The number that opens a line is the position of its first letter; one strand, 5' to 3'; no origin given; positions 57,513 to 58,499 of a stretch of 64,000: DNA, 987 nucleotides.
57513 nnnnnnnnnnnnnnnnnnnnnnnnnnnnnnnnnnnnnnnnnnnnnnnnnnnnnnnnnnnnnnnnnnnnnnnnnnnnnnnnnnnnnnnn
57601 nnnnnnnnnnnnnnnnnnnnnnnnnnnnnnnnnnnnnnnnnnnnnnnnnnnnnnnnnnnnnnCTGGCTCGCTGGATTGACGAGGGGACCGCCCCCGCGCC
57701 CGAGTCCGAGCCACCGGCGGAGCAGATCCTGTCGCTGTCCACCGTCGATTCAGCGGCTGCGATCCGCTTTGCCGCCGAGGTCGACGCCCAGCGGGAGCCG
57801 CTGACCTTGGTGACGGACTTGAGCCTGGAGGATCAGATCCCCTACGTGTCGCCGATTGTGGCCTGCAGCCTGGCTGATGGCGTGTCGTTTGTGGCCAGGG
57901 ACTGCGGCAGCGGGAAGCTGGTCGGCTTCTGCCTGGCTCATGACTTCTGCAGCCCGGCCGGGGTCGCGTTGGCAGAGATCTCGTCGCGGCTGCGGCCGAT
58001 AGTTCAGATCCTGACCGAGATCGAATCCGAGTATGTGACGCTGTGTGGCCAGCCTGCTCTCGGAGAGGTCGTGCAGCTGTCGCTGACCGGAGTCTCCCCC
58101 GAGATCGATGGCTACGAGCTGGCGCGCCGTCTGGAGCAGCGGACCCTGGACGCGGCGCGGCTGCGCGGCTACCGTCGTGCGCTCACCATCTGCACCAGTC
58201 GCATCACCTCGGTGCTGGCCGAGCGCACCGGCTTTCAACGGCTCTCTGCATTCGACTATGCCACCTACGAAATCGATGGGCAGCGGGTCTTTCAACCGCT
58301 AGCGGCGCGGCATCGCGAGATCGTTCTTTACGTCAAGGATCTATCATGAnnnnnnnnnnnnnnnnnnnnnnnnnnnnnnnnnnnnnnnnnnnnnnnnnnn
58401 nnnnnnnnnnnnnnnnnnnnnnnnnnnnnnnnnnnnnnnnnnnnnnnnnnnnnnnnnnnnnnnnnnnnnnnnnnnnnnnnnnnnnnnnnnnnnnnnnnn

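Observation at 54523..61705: Compact unusual cassette: PhyH-type oxygenase plus two tandem units of [adenylation-PCP-GNAT-like protein + small SET-domain protein]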

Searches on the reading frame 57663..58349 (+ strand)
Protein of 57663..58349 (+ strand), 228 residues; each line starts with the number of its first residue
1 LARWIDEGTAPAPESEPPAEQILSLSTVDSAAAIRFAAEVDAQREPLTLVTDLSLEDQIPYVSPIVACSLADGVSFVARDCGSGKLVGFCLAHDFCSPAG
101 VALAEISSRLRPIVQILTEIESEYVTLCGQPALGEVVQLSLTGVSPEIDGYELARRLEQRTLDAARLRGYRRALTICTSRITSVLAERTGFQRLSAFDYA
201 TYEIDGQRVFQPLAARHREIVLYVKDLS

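Call 21: search_protein_representatives(alignment_id=A1)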
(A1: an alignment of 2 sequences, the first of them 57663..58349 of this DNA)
Query: 2 sequences, 230 profile positions. Proteins with E-value up to 0.001 (for the whole library): 677; up to 1e-10: 192; up to 1e-30: 15. The best 150 are listed.
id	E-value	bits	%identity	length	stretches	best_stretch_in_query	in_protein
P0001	1.0e-123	427.5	-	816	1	2-230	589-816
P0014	2.7e-65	236.4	-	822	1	2-228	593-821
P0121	7.6e-65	234.9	-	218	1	18-228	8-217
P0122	1.6e-50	188.0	-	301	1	2-228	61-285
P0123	2.6e-44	167.7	-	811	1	12-227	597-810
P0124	8.4e-44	166.1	-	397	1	10-226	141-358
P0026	1.1e-43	165.7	-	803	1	2-226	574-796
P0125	3.9e-40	154.1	-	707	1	18-228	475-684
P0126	4.9e-39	150.5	-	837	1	2-229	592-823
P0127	1.5e-38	148.9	-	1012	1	10-226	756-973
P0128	2.4e-37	145.0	-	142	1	146-225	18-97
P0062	7.0e-37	143.4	-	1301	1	2-228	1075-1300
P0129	1.3e-34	136.0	-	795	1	1-224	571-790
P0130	7.7e-33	130.2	-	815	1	1-227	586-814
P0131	7.1e-31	123.8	-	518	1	36-216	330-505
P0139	6.4e-25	104.3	-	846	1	32-227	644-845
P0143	3.6e-21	92.0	-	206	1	37-217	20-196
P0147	1.8e-20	89.7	-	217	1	34-228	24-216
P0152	8.6e-20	87.5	-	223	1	20-221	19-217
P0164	8.9e-18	80.9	-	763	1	43-215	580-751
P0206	3.4e-15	72.5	-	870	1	32-228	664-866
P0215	9.5e-15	71.0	-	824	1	17-218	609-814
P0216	1.1e-14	70.8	-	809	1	26-215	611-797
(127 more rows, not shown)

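Call 49: search_solved_structures(query=P0206, max_evalue=0.00001, show_alignments=0)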
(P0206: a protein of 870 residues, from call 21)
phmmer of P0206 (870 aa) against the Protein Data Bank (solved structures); distinct sequences matched with E-value up to 0.00001: 139 (the best 60 are shown).
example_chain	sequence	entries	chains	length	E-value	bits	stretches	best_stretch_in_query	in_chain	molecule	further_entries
8xjz_C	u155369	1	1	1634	1.2e-61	212.4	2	12-630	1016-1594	Peptide synthetase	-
6mfz_A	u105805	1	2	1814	2.7e-61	211.2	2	26-611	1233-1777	Linear gramicidin synthase subunit A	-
9be3_A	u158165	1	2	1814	2.7e-61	211.2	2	26-611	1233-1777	Linear gramicidin synthase subunit A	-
9meh_A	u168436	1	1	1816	2.7e-61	211.2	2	26-611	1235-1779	Linear gramicidin synthase subunit A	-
9be4_A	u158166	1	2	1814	6e-61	210.1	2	26-611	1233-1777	Linear gramicidin synthase subunit A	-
6mfy_A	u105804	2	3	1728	5.5e-57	196.9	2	26-534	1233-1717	Linear gramicidin synthase subunit A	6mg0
6p1j_A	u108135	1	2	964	5.9e-48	167.1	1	12-529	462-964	Txo2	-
6ea3_B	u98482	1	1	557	2.8e-40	141.7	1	31-529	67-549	adenylation domain of Fuscachelin synthetase component H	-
4gr5_A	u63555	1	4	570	4.1e-39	137.8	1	11-530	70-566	Non-ribosomal peptide synthetase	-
9bfd_B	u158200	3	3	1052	4.8e-37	131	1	12-633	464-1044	Tyrocidine synthase 2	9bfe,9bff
8jbr_A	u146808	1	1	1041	2.5e-34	122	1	17-631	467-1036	McyA protein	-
5ja1_A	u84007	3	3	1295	2.5e-34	122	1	13-531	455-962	Enterobactin synthase component F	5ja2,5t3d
6lta_A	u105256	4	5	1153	3.6e-34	121.5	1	11-641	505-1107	Nonribosomal peptide synthetase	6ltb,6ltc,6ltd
3vnq_A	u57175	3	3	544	1.4e-33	119.5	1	17-532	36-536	NRPS adenylation protein CytC1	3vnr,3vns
5jjp_A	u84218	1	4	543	3.9e-32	114.7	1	25-529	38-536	Nonribosomal peptide synthase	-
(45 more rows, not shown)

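Call 53: find_related_loci(query=A3, collection=genome_contigs, flank=10000)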
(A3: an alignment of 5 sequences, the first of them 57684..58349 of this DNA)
Query A3 (221 aa) in genome_contigs; peptide patterns used: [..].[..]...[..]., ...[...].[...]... (x = any residue, [..] = any of these).
30 stretches matched a pattern; 5 encode a relative of the query (tblastn E <= 1e-3); 5 distinct loci.
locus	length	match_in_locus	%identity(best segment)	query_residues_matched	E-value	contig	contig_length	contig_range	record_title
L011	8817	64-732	57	1-221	3e-80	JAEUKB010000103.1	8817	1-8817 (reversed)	MAG: Myxococcales bacterium isolate new MAG-84 k141_4581076, whole genome shotgun sequence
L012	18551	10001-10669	55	1-221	3e-78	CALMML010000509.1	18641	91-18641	MAG TPA_asm: uncultured Myxococcales bacterium isolate SRR5676451_bin.61_CONCOCT_v1.1_MAG genome assembly, contig: ERZ72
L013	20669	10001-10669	52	1-220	9e-75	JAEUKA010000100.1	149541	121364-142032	MAG: Myxococcales bacterium isolate new MAG-83 k141_3326498, whole genome shotgun sequence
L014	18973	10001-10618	55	16-221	3e-69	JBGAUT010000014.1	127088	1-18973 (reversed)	MAG: Polyangia bacterium isolate MAG_MBR_AS.52 MBRAS-52_NODE_14_length_127088_cov_6.808300, whole genome shotgun sequenc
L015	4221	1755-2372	54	16-221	6e-64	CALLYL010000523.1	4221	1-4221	MAG TPA_asm: uncultured Myxococcales bacterium isolate SRR5676476_bin.50_CONCOCT_v1.1_MAG genome assembly, contig: ERZ72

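Call 57: search_protein_families(library=pfam, proteins=[L013:11294-12796:-, L013:13072-14481:-, L013:5228-6514:-, L013:3012-4928:-, L013:1788-2978:-, L013:16595-17614:+, L013:17623-18912:-, L013:18909-20255:-, L013:14692-15213:+, L013:15336-15938:+], max_evalue=0.001)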
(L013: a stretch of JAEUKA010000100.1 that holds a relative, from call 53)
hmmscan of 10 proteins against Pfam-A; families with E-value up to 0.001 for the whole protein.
L013:11294-12796:- (500 aa): 3 families
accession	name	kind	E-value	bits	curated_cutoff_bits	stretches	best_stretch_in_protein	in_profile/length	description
PF13560.12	HTH_31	-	2.2e-09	37.9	27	1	85-135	1-52/64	Helix-turn-helix domain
PF01381.28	HTH_3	-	1.8e-06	28.3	23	1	90-136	1-47/55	Helix-turn-helix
PF10017.15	Methyltransf_33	-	8.3e-05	22.2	23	1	238-374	56-175/304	Histidine-specific methyltransferase, SAM-dependent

L013:13072-14481:- (469 aa): 1 family
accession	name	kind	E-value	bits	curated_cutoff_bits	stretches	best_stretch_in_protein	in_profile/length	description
PF08308.17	PEGA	-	1.4e-11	44.5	20.8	1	349-413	2-67/71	PEGA domain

L013:5228-6514:- (428 aa): 6 families
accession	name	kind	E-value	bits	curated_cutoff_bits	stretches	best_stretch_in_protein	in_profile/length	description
PF00041.27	fn3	-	5.6e-13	49.4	25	2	236-311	11-75/84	Fibronectin type III domain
PF16656.11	Pur_ac_phosph_N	-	5.1e-06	27.4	30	0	133-203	11-83/93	Purple acid Phosphatase, N-terminal domain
PF16655.11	PhoD_N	-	0.00014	22.8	30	0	167-204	44-82/90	PhoD-like phosphatase, N-terminal domain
PF19077.6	Big_13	-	0.0003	21.7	27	0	166-212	49-96/102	Bacterial Ig-like domain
PF25059.1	FN3_DSCAM-DSCAML_C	-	0.00052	20.7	39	0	178-218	42-81/89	DSCAM/DSCAML C-terminal Fn3-like domain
PF13750.12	Big_3_3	-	0.00077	19.6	27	0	290-317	116-143/157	Bacterial Ig-like domain (group 3)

L013:3012-4928:- (638 aa): 1 family
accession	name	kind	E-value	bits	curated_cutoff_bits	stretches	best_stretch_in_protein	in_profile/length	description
PF03901.23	Glyco_transf_22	-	2.9e-27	96.3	23.8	1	146-486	4-351/414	Alg9-like mannosyltransferase family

L013:1788-2978:- (396 aa): 2 families
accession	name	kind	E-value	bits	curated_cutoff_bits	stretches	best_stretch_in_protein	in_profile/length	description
PF04339.18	FemAB_like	-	2.6e-120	402.4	27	1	15-385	2-364/369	Peptidogalycan biosysnthesis/recognition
PF13480.13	Acetyltransf_6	-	4.3e-06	27.4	22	1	199-337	2-139/143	Acetyltransferase (GNAT) domain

L013:16595-17614:+ (339 aa): 0 families

L013:17623-18912:- (429 aa): 1 family
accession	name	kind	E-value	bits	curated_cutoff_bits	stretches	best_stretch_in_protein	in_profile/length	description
PF01145.31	Band_7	-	6.4e-20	72.4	23.6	1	32-215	4-174/176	SPFH domain / Band 7 family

L013:18909-20255:- (448 aa): 1 family
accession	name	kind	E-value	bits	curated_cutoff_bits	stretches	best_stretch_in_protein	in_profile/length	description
PF01145.31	Band_7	-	9.5e-23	81.6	23.6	1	58-243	3-168/176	SPFH domain / Band 7 family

L013:14692-15213:+ (173 aa): 2 families
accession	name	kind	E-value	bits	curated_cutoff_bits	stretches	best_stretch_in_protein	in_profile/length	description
PF00578.27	AhpC-TSA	-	2.3e-39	134.6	26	1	6-134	2-123/124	AhpC/TSA family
PF08534.16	Redoxin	-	6.2e-16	59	26.6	1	4-146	1-141/148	Redoxin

L013:15336-15938:+ (200 aa): 1 family
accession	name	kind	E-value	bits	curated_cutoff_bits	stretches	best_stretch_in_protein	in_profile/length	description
PF02627.25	CMD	-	3.8e-13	49.7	23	1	137-198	16-74/84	Carboxymuconolactone decarboxylase family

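Call 92: list_cluster_members(proteins=[P0139, P0206, P0215, P0216, P0164, P0143, P0147, P0152, P0126, P0130])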
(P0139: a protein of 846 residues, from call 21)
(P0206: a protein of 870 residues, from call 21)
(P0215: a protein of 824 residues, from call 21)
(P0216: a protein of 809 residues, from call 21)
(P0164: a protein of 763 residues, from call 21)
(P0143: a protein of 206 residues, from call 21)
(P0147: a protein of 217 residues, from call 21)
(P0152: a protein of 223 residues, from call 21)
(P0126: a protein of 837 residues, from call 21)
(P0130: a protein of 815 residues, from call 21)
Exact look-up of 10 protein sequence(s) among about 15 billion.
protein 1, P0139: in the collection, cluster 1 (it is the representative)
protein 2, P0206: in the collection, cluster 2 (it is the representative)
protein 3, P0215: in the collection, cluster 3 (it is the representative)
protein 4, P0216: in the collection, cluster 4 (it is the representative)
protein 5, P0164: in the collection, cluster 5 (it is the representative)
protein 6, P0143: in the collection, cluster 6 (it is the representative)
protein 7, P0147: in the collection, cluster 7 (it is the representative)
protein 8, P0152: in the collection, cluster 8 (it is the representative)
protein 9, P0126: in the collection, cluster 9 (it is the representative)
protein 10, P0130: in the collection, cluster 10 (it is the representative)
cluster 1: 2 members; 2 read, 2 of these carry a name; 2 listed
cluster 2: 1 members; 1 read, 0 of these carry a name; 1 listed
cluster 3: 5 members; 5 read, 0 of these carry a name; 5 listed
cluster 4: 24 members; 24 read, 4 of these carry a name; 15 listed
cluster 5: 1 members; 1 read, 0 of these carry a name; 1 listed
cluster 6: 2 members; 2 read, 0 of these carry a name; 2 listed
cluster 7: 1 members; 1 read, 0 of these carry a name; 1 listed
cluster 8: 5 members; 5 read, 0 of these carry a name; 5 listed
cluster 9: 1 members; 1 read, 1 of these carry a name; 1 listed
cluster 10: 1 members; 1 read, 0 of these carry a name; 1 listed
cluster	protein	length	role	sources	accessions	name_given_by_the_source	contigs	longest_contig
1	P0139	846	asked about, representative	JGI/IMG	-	amino acid adenylation domain-containing protein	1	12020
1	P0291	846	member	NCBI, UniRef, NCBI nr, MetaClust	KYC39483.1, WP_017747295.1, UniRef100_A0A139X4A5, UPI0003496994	hypothetical protein WA1_32720 [Scytonema hofmannii PCC 7110] | Carrier domain-containing protein n=1 Tax=Scytonema hofmannii PCC 7110 TaxID=128403 ... | non-ribosomal peptide synthetase [Scytonema hofmannii]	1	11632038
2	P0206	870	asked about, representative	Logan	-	-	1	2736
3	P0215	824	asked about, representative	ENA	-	-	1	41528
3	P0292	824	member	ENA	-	-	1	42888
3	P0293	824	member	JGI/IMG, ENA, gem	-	-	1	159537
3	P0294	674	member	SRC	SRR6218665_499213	-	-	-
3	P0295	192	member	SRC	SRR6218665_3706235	-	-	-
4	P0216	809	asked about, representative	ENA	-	-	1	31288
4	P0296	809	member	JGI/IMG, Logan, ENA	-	amino acid adenylation domain-containing protein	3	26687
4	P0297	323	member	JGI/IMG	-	acyl carrier protein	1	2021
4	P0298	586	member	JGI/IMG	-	hypothetical protein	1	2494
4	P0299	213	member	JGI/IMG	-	hypothetical protein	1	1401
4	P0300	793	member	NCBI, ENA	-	-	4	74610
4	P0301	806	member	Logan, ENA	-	-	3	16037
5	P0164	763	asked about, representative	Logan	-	-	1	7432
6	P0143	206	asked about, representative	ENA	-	-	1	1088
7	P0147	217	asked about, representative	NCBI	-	-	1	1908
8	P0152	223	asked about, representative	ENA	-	-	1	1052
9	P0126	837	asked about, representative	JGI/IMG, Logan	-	amino acid adenylation domain-containing protein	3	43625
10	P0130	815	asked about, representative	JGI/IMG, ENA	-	-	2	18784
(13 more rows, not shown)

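Call 93: find_encoding_contigs(protein=P0139, flank=8000, max_places=2)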
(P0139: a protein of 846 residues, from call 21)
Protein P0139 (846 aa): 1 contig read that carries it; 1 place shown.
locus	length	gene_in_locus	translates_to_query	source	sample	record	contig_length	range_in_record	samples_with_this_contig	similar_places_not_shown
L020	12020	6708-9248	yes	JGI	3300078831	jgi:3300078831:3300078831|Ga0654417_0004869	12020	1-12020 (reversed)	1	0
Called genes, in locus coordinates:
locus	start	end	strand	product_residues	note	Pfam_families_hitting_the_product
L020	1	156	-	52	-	?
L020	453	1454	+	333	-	PF00589:Phage_integrase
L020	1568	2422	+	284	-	-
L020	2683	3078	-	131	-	-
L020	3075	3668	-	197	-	PF01656:CbiA, PF07015:VirC1 (faint), PF13614:AAA_31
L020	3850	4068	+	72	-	-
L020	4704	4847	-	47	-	-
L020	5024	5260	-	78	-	-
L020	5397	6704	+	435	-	PF00278:Orn_DAP_Arg_deC, PF02784:Orn_Arg_deC_N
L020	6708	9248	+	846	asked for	PF00501:AMP-binding, PF13193:AMP-binding_C, PF00550:PP-binding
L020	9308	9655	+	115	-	PF02261:Asp_decarbox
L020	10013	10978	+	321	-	PF00487:FA_desaturase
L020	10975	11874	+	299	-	PF00892:EamA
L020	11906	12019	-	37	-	?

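Call 94: find_encoding_contigs(protein=P0216, flank=8000, max_places=2)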
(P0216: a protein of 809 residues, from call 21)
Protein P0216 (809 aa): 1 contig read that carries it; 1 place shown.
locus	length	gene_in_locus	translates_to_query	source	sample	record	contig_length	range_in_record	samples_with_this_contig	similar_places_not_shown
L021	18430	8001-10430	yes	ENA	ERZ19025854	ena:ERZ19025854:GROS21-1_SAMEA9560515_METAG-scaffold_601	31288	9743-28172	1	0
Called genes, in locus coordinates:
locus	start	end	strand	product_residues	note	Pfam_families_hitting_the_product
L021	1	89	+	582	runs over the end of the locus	PF00920:ILVD_EDD_N, PF24877:ILV_EDD_C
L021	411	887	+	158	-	-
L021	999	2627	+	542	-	PF00528:BPD_transp_1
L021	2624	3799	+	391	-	PF00005:ABC_tran, PF13304:AAA_21 (faint), PF08402:TOBE_2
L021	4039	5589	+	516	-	PF00479:G6PD_N, PF02781:G6PD_C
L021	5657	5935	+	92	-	PF04365:BrnT_toxin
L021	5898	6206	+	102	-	PF14384:BrnA_antitoxin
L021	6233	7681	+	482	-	PF00070:Pyr_redox (faint), PF01266:DAO (faint), PF01946:Thi4 (faint), PF07992:Pyr_redox_2, PF13450:NAD_binding_8 (weak), PF13738:Pyr_redox_3, PF00743:FMO-like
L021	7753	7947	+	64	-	-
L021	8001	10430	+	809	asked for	PF00501:AMP-binding, PF13193:AMP-binding_C (weak), PF00550:PP-binding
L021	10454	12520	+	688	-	PF00122:E1-E2_ATPase, PF00702:Hydrolase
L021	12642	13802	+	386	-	-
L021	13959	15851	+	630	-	PF00561:Abhydrolase_1, PF01674:Lipase_2 (faint), PF02089:Palm_thioest (weak), PF07819:PGAP1, PF12697:Abhydrolase_6 (weak)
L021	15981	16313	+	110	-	PF06094:GGACT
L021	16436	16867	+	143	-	PF02452:PemK_toxin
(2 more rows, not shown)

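Call 95: find_encoding_contigs(protein=P0215, flank=8000, max_places=2)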
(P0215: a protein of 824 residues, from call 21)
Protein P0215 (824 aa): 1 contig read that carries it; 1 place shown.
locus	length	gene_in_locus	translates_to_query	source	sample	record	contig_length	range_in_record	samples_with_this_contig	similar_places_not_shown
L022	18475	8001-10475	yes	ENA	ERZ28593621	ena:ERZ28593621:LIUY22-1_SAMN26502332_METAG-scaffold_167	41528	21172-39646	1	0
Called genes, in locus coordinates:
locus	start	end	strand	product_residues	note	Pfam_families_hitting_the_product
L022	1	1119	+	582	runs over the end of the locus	-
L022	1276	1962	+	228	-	PF00561:Abhydrolase_1, PF00975:Thioesterase (faint), PF12697:Abhydrolase_6, PF12146:Hydrolase_4 (weak)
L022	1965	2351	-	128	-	PF13560:HTH_31, PF01381:HTH_3, PF12844:HTH_19 (weak), PF13413:HTH_25 (weak)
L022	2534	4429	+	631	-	PF02705:K_trans, PF22776:K_trans_C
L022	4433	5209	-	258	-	-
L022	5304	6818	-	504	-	PF00282:Pyridoxal_deC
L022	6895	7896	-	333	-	PF27188:SfmD_perox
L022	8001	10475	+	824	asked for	PF00501:AMP-binding, PF13193:AMP-binding_C (weak), PF00550:PP-binding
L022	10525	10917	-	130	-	PF13744:HTH_37, PF12844:HTH_19 (weak), PF13560:HTH_31, PF01381:HTH_3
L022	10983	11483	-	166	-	PF05973:Gp49 (faint)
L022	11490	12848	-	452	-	PF00072:Response_reg, PF00158:Sigma54_activat, PF13191:AAA_16 (weak), PF14532:Sigma54_activ_2, PF25601:AAA_lid_14, PF02954:HTH_8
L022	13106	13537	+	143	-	PF14085:DUF4265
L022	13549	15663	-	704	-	PF08448:PAS_4, PF00512:HisKA, PF02518:HATPase_c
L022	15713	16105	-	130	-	-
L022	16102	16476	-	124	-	PF13560:HTH_31, PF12844:HTH_19, PF01381:HTH_3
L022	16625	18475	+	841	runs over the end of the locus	PF02922:CBM_48 (weak), PF00128:Alpha-amylase, PF21331:Isoamylase_C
